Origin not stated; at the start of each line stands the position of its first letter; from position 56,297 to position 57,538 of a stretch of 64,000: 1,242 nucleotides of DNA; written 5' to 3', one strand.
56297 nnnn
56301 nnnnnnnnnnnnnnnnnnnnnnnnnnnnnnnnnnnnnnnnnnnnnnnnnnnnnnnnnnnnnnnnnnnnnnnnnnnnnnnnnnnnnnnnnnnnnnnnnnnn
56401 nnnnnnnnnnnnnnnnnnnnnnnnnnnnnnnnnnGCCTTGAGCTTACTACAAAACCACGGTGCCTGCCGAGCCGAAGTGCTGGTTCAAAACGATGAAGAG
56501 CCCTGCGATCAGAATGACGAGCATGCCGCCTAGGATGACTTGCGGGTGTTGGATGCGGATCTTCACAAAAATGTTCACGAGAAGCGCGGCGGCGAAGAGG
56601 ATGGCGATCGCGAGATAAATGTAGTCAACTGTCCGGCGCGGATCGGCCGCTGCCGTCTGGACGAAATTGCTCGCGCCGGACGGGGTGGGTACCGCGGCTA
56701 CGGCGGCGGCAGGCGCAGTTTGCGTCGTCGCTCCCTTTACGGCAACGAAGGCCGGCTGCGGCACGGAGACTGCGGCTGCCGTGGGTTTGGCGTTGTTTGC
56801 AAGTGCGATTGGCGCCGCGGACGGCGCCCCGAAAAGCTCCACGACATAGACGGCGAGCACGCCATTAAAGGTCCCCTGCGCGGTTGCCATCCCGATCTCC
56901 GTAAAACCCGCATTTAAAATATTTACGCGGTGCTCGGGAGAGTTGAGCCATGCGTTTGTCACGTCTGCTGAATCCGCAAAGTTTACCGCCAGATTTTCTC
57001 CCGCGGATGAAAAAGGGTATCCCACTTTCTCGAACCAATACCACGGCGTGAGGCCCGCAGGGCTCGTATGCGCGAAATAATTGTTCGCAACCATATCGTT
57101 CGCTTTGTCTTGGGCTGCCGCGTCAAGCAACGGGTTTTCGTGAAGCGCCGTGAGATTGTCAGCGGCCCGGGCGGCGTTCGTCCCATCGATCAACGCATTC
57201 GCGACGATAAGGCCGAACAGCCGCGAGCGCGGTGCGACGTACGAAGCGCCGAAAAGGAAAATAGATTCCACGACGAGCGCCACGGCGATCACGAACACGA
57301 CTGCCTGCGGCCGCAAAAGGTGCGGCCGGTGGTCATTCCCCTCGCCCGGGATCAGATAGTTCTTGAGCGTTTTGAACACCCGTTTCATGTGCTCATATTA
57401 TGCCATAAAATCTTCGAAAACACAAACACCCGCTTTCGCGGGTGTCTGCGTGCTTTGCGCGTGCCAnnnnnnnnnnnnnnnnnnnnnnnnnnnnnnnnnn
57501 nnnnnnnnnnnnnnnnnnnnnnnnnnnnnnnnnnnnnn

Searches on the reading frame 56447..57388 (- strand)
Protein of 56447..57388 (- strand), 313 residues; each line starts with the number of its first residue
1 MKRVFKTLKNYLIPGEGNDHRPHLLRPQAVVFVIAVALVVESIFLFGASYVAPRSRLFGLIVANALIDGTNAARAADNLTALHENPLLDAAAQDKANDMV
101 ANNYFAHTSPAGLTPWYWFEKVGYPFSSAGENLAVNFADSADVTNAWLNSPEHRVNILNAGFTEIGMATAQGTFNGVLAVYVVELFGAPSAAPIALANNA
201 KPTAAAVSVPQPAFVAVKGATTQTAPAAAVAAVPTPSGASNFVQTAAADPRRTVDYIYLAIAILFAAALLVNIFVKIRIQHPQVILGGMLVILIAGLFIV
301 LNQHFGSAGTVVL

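Call 12: search_protein_families(library=pfam, proteins=[window:56447-57388:-], max_evalue=0.001)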
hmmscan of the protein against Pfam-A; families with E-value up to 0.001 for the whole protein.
window:56447-57388:- (313 aa): 1 family
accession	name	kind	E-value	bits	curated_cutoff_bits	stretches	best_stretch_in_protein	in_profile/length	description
PF00188.32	CAP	-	2.4e-17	64.3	21.1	1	69-183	3-114/117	Cysteine-rich secretory protein family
